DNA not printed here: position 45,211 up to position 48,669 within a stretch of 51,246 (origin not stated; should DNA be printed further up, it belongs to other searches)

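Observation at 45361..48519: Complete ECF-type sigma factor fused to an ~860-residue, apparently cytoplasmic extension with an internal duplication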

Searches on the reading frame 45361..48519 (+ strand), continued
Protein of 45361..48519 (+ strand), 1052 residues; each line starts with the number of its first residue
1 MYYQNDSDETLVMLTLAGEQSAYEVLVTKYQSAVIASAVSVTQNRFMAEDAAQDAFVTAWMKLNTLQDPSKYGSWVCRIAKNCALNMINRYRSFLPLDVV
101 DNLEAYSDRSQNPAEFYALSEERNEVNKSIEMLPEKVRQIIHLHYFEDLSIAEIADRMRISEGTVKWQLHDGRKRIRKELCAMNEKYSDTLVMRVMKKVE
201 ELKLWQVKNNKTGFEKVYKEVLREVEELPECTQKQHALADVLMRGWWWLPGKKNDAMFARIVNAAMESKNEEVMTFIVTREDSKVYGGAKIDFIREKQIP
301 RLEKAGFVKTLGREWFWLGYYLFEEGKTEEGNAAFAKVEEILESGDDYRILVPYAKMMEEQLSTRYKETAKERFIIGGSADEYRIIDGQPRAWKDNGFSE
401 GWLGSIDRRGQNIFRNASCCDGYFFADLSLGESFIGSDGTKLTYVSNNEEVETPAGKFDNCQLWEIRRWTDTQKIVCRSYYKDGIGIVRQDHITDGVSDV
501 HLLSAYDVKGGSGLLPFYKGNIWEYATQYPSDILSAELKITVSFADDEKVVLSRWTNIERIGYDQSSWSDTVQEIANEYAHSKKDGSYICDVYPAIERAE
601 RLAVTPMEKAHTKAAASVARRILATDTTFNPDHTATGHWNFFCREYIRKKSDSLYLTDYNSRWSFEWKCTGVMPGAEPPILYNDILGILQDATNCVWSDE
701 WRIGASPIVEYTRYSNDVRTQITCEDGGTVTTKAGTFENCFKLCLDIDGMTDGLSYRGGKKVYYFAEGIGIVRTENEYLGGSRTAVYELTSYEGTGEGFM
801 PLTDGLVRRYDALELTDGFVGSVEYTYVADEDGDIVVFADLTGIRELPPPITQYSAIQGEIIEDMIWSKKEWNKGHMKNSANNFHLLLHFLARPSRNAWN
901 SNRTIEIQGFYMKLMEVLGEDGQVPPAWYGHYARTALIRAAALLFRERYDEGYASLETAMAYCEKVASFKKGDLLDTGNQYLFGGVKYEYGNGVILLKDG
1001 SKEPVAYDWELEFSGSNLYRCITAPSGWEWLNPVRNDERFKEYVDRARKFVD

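Call 44: search_solved_structures(query=A2, max_evalue=10, show_alignments=2)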
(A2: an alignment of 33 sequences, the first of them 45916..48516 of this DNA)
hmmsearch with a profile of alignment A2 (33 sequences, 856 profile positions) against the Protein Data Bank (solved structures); distinct sequences matched with E-value up to 10: 38.
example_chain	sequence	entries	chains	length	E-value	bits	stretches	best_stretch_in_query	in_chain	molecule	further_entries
9qhb_A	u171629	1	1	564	1.5e-24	89.5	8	127-170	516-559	Engineered tetratricopeptide repeat protein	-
8bu0_A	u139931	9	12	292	7.8e-19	70.6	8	127-163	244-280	Consensus tetratricopeptide repeat protein | Crystal structure of an 8-repeat consensus TPR superhelix with Zinc. | Monomer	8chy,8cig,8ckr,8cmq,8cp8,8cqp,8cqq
9qhc_A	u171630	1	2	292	4.8e-15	58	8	127-156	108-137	Engineered tetratricopeptide repeat protein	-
8ch0_A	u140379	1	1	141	6.5e-11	44.4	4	127-156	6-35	Consensus tetratricopeptide repeat protein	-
2fo7_A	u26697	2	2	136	9.1e-11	43.9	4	127-156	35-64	SYNTHETIC CONSENSUS TPR PROTEIN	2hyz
2wqh_A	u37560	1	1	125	1.9e-09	39.5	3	127-172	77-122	CTPR3Y3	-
1na0_A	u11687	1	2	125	1.4e-08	36.6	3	127-170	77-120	designed protein CTPR3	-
9gzg_A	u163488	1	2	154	1.8e-06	29.7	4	127-171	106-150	Engineered CTPR protein with glutamic acids for conductivity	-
2avp_A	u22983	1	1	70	3.4e-06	28.7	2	127-156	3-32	synthetic consensus TPR protein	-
1na3_A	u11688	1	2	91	3.6e-06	28.7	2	127-170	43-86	designed protein CTPR2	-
6v8e_A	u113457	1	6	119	1.1e-05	27.1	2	127-170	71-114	Designed protein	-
6vfh_A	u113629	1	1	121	1.3e-05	26.8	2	127-162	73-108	T33_dn10A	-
6vfi_B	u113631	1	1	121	1.4e-05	26.7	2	127-159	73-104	O43_dn18B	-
4fvs_A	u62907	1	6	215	2.5e-05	25.9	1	505-601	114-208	putative lipoprotein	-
5hrz_A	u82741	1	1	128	3.1e-05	25.6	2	127-173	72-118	TPR domain protein 1na0C3_3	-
3fzx_A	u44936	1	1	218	0.00048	21.6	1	538-599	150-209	Putative exported protein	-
7yeh_B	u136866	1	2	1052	2.4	9.4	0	128-210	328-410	UDP-N-acetylglucosamine--peptide N-acetylglucosaminyltransferase 110 kDa subunit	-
7yea_A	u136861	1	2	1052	2.4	9.4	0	128-210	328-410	UDP-N-acetylglucosamine--peptide N-acetylglucosaminyltransferase 110 kDa subunit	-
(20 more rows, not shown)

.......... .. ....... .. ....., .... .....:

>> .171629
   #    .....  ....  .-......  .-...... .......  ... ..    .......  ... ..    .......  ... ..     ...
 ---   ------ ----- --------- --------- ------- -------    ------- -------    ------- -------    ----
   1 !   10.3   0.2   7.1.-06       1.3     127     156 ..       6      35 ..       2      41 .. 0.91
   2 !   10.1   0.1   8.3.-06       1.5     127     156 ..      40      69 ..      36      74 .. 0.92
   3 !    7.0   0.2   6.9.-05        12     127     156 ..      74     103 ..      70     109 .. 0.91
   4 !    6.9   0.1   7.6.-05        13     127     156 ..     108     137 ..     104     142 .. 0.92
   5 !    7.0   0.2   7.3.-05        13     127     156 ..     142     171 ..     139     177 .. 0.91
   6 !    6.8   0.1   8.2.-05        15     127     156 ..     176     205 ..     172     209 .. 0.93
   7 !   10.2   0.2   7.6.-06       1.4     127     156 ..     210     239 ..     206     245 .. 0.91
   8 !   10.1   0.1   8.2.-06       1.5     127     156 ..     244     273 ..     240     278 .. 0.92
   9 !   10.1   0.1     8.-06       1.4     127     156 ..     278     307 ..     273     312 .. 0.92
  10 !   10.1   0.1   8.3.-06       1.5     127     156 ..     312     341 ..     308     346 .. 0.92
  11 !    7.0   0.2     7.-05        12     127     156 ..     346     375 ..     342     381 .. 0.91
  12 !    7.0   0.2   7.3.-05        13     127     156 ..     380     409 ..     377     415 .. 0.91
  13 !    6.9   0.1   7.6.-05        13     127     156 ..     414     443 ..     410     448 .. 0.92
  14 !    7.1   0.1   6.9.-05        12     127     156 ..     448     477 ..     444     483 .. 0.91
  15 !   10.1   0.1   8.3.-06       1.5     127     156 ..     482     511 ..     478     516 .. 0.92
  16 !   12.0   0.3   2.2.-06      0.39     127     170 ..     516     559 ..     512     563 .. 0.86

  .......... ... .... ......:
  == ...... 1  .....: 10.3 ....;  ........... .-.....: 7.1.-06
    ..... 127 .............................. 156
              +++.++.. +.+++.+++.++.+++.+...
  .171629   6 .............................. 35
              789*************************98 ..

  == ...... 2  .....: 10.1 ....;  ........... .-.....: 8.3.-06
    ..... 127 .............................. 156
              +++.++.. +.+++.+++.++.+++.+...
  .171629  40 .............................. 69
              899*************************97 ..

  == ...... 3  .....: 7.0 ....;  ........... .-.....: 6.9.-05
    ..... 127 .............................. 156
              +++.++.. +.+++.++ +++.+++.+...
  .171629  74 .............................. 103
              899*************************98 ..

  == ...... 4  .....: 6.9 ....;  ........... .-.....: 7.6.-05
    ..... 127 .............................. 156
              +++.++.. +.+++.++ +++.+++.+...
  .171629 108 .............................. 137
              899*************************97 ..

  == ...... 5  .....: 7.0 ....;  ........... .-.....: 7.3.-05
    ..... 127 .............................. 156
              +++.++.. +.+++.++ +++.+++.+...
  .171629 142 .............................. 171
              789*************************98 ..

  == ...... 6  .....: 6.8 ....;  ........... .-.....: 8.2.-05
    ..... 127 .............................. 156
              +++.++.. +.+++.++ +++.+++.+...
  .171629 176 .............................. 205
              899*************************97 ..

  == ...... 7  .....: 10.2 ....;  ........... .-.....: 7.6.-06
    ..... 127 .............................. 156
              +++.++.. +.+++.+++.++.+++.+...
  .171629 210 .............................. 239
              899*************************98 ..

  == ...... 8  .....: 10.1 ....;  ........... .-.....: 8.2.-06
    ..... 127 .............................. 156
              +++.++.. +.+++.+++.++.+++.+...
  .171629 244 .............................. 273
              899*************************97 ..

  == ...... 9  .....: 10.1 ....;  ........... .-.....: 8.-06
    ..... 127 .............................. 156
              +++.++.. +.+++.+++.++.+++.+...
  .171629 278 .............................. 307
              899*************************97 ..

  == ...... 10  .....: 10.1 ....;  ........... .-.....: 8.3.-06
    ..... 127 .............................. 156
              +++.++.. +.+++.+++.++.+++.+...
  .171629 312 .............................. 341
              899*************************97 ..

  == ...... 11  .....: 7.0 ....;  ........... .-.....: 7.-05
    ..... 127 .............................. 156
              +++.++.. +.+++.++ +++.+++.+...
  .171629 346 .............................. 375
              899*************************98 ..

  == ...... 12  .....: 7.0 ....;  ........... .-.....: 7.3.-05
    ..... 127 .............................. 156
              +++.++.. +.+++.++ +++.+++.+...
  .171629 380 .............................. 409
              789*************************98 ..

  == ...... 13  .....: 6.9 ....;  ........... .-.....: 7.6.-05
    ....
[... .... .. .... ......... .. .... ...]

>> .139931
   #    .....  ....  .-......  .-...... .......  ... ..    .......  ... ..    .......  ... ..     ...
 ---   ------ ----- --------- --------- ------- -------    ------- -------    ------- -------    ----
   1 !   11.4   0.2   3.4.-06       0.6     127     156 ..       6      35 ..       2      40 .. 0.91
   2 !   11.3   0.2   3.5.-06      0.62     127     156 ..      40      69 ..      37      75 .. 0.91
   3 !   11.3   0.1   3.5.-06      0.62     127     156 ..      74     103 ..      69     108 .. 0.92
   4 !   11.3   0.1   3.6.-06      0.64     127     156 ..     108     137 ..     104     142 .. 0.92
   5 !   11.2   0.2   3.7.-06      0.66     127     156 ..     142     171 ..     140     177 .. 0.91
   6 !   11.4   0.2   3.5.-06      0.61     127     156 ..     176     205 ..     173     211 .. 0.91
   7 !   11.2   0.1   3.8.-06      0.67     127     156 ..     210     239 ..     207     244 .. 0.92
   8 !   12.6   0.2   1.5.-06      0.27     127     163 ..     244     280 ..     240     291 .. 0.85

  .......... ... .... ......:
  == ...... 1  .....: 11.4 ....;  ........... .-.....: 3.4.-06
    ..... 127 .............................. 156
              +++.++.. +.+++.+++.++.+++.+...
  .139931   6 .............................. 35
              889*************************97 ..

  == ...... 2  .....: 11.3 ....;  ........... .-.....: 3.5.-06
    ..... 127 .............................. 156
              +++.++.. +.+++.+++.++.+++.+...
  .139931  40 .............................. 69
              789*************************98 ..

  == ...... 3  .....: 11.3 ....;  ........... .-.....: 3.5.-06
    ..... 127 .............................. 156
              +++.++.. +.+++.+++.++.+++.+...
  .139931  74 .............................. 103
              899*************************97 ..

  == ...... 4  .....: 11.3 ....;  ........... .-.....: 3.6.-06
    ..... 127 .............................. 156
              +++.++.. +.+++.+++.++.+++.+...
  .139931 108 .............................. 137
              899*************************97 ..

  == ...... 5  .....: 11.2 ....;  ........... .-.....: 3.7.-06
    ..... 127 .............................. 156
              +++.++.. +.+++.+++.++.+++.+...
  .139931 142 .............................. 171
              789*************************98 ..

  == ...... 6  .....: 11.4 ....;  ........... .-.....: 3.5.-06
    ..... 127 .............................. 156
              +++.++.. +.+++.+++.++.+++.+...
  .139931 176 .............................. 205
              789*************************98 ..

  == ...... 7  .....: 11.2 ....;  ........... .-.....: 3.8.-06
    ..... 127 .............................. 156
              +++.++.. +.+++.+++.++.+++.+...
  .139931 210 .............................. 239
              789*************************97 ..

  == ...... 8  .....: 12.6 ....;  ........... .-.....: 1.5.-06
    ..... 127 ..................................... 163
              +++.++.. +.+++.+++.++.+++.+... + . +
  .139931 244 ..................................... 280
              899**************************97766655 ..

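Call 45: search_protein_families(library=pfam, alignment_id=A2, max_evalue=0.1)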
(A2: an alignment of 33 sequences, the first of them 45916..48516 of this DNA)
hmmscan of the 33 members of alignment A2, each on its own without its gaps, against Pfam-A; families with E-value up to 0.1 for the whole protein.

A. member 1, window:45916-48516:+ (867 aa): 1 family
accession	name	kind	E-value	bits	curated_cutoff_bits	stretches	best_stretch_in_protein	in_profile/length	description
PF21347.3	DUF3108_like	-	6.4e-12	46.2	27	2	543-591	140-186/199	DUF3108-like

B. families by the number of members that match (of 33 scanned): 18 families
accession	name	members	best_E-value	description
PF21347.3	DUF3108_like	32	6.4e-12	DUF3108-like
PF07719.23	TPR_2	13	1.5e-07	Tetratricopeptide repeat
PF13181.12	TPR_8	11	0.00017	Tetratricopeptide repeat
PF00515.34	TPR_1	7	4.7e-06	Tetratricopeptide repeat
PF13428.12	TPR_14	5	9.4e-05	Tetratricopeptide repeat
PF11306.15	DUF3108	3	6.7e-05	Protein of unknown function (DUF3108)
PF13424.12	TPR_12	3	0.0036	Tetratricopeptide repeat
PF13174.12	TPR_6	2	0.012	Tetratricopeptide repeat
PF23914.1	TPR_CcmH_CycH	2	0.023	Cytochrome c-type biogenesis protein H TPR domain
PF22589.2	SPMIP1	1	0.0021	Sperm microtubule inner protein 1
PF13644.11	DKNYY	1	0.022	DKNYY family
PF21805.3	Imm5_like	1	0.023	Imm-5 like putative immunity protein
PF24155.1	DUF7406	1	0.03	Domain of unknown function (DUF7406)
PF07720.18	TPR_3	1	0.052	Tetratricopeptide repeat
PF08708.16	PriCT_1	1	0.058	Primase C terminal 1 (PriCT-1)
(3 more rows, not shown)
